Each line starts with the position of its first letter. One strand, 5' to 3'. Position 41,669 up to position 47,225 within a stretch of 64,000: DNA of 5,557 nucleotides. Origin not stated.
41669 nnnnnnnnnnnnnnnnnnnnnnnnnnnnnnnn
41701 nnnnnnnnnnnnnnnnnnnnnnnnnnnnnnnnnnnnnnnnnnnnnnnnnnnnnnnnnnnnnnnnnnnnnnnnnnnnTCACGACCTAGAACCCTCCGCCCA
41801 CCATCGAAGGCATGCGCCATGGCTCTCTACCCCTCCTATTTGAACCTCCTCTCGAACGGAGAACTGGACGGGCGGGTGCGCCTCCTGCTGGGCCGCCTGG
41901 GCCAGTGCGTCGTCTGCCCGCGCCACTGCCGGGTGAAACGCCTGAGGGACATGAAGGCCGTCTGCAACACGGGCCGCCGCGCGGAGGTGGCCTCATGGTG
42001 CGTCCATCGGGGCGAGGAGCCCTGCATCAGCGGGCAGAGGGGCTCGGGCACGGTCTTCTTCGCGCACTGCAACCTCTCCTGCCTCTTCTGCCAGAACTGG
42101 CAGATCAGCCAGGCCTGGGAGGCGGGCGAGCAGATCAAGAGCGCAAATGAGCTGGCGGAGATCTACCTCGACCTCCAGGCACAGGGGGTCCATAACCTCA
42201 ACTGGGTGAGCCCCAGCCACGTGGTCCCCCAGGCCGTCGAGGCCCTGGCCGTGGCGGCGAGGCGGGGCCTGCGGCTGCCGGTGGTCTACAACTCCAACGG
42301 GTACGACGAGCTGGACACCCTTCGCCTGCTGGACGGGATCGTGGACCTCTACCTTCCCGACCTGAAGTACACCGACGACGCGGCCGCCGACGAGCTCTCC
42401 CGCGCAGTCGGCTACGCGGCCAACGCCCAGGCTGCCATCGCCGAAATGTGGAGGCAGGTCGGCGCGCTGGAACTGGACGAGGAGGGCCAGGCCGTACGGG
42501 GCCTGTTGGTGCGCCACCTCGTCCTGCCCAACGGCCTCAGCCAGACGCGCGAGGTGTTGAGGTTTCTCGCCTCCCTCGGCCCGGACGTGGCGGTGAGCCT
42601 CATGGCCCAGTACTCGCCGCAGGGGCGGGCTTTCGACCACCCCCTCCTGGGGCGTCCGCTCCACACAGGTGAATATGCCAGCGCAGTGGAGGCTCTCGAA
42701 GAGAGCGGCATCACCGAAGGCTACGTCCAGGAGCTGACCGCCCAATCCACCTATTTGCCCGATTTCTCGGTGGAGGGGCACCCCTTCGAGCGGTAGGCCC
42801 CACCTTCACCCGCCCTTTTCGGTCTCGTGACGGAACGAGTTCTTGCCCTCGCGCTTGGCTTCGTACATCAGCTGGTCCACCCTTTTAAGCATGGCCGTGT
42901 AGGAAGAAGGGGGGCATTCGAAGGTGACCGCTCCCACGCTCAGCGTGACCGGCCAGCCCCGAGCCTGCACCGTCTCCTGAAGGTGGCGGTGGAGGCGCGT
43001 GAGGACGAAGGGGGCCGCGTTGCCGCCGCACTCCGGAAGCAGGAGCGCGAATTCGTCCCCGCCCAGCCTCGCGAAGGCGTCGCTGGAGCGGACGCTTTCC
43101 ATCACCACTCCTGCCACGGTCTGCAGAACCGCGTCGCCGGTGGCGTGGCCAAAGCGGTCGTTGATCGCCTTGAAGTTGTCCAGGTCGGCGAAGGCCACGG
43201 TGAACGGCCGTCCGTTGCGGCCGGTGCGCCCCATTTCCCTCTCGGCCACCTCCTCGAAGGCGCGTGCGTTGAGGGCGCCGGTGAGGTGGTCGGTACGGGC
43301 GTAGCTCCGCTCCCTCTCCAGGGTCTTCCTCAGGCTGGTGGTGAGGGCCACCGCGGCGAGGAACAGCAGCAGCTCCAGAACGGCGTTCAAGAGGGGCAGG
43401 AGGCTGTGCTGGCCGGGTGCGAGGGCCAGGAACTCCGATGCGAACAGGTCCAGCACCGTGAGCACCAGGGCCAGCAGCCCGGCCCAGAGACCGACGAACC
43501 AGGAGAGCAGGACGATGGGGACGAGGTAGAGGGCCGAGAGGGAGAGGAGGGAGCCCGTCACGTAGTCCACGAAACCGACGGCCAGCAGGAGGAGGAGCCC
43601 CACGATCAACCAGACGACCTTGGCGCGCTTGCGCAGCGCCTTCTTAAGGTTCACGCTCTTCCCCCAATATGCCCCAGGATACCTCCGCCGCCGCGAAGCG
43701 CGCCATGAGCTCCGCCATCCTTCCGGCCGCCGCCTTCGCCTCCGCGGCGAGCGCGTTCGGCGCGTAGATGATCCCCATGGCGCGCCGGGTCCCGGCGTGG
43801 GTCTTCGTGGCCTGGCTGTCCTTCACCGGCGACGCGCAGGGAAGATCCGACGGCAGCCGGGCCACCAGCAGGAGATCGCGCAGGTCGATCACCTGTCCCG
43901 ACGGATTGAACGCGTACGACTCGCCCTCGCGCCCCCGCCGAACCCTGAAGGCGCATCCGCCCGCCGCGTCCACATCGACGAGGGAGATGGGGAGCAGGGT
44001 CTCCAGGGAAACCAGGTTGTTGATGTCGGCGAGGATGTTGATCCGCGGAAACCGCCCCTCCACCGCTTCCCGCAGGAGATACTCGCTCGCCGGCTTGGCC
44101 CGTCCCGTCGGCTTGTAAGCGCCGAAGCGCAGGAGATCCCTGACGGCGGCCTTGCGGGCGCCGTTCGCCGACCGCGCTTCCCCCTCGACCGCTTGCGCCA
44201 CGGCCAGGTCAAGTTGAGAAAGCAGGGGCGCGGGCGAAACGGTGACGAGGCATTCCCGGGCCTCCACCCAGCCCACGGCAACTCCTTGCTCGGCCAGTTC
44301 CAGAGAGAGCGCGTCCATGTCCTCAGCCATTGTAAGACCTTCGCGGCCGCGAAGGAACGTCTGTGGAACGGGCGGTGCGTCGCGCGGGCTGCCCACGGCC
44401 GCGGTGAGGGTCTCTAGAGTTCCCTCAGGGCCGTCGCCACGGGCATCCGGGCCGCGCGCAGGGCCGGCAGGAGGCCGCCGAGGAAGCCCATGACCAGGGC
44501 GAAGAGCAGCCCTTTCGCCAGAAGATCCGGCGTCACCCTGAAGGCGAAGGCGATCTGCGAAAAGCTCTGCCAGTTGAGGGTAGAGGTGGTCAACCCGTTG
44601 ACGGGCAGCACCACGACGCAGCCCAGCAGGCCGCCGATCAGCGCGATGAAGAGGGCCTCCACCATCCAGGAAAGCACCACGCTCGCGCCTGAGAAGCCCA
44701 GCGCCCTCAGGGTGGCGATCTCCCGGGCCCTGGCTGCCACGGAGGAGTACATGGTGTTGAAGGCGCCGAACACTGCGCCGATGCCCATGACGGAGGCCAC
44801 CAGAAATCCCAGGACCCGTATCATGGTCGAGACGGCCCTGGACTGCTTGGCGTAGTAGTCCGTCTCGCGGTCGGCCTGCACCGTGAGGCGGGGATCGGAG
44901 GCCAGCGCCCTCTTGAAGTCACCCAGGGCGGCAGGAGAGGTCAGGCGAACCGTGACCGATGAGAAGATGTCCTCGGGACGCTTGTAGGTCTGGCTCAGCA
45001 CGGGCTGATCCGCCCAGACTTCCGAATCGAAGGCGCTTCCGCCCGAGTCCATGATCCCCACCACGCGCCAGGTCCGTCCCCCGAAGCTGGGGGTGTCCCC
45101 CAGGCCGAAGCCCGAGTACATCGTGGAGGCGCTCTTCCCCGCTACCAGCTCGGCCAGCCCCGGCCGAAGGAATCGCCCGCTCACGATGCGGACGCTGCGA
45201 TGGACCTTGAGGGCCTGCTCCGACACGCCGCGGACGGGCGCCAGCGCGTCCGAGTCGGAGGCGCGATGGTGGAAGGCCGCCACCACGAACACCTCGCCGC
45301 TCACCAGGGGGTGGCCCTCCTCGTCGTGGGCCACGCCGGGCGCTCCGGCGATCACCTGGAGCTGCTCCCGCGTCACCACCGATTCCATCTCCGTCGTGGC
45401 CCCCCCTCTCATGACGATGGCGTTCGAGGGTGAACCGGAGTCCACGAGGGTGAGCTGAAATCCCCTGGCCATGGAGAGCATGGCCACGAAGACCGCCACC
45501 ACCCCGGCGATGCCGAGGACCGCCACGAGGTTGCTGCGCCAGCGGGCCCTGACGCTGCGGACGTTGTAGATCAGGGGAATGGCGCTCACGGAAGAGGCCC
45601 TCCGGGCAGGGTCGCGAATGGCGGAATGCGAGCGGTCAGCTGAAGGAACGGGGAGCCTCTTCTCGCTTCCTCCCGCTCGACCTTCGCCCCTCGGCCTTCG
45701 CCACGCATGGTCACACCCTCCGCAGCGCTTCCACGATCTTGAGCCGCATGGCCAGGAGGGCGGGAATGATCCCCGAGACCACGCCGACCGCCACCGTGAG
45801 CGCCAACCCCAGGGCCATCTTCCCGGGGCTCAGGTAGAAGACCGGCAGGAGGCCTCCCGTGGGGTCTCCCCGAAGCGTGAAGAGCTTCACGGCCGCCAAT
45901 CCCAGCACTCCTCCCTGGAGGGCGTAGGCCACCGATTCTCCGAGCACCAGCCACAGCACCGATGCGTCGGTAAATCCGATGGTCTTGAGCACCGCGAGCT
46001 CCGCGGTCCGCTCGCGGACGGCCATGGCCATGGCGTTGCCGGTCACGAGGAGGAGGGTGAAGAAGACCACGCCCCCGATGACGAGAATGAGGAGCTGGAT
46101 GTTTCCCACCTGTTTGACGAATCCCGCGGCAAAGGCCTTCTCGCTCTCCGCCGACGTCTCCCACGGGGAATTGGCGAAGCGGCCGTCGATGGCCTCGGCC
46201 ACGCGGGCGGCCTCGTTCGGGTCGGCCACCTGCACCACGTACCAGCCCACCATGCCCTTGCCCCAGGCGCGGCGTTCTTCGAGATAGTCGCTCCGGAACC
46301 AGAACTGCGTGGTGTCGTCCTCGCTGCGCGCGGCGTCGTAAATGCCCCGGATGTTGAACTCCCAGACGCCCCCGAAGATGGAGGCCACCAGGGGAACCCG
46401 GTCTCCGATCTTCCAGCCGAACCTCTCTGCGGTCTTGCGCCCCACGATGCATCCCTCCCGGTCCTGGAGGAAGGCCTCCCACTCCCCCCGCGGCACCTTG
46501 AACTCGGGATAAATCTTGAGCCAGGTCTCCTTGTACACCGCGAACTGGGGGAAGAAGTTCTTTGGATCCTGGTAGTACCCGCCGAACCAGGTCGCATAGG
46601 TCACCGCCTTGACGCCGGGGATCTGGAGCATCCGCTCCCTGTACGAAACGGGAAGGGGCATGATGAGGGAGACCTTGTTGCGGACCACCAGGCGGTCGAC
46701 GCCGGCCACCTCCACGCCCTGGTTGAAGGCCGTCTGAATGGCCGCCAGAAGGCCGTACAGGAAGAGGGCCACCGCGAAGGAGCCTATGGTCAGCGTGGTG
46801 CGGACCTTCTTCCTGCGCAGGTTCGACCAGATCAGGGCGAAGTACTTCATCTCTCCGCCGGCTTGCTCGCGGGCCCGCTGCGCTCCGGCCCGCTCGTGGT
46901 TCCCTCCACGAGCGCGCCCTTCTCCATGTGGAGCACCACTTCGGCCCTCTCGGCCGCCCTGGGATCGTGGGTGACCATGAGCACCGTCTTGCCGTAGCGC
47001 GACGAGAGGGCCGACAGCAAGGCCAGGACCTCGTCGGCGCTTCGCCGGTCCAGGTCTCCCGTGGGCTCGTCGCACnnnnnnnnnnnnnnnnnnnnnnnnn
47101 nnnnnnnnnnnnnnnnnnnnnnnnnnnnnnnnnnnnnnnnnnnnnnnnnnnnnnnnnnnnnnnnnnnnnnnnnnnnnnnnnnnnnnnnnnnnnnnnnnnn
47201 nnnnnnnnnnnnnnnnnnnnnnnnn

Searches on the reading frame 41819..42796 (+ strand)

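Call 39: search_protein_families(library=pfam, proteins=[window:41819-42796:+], max_evalue=0.00001)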
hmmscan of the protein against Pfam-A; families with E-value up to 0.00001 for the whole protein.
window:41819-42796:+ (325 aa): 1 family
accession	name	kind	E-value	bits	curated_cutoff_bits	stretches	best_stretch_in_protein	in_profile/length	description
PF04055.27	Radical_SAM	-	3.4e-08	34.3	29.5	1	80-193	3-116/166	Radical SAM superfamily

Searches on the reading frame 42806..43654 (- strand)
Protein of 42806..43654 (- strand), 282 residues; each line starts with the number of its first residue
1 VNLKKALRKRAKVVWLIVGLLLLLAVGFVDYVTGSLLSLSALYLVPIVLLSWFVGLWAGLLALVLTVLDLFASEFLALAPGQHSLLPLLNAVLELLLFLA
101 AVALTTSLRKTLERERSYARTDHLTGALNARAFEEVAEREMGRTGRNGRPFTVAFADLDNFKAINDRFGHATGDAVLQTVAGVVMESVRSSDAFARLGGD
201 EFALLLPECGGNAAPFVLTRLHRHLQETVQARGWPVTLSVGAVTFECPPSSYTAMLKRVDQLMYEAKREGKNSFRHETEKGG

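Call 39: search_protein_families(library=pfam, proteins=[window:42806-43654:-], max_evalue=0.00001)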
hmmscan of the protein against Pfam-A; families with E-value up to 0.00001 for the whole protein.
window:42806-43654:- (282 aa): 2 families
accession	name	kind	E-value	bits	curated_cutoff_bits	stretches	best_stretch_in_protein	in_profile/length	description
PF00990.26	GGDEF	-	2.8e-38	131.6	23.8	1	120-272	2-160/161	Diguanylate cyclase, GGDEF domain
PF13493.11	DUF4118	-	1.1e-06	28.8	28.4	1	15-120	5-105/107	Domain of unknown function (DUF4118)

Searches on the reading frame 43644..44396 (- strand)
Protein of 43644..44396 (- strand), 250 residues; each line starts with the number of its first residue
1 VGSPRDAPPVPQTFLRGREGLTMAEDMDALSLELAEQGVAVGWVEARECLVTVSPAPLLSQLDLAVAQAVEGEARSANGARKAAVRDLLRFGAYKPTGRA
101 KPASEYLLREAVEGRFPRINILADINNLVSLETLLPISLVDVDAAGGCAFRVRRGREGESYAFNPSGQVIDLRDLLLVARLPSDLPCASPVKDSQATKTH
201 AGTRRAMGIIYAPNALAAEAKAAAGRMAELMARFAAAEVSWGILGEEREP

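Call 39: search_protein_families(library=pfam, proteins=[window:43644-44396:-], max_evalue=0.00001)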
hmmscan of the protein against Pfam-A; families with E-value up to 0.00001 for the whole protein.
window:43644-44396:- (250 aa): 1 family
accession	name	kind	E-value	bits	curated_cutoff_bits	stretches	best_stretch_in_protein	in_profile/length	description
PF03483.22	B3_4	-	3.9e-08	33.5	29.3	1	100-207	16-121/174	B3/4 domain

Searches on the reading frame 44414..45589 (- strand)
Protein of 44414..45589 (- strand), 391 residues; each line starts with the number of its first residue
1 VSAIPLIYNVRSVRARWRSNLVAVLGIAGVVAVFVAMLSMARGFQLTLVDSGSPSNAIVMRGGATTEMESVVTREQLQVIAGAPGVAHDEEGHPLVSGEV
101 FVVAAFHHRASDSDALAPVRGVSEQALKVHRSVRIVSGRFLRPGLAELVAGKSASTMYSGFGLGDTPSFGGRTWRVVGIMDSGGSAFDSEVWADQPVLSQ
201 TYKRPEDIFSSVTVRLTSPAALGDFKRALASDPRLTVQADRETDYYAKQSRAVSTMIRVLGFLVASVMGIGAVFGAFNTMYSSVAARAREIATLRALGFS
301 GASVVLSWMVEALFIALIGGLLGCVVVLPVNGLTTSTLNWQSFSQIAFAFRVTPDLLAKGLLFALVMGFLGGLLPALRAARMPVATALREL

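Call 39: search_protein_families(library=pfam, proteins=[window:44414-45589:-], max_evalue=0.00001)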
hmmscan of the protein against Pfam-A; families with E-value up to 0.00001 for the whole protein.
window:44414-45589:- (391 aa): 2 families
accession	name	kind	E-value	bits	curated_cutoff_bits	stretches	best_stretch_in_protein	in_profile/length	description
PF02687.27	FtsX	-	3.5e-17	63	25.5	1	263-383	2-119/120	FtsX-like permease C-terminal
PF12704.14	MacB_PCD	-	4.6e-15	56.9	27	1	22-230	3-205/207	MacB-like periplasmic core domain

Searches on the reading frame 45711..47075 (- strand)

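Call 39: search_protein_families(library=pfam, proteins=[window:45711-47075:-], max_evalue=0.00001)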
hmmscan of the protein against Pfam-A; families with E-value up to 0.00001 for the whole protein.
window:45711-47075:- (454 aa): 2 families
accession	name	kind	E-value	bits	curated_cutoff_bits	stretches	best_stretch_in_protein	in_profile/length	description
PF02687.27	FtsX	-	1.6e-10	41.5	25.5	1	332-446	2-119/120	FtsX-like permease C-terminal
PF12704.14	MacB_PCD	-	6.7e-08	33.5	27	1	94-297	7-205/207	MacB-like periplasmic core domain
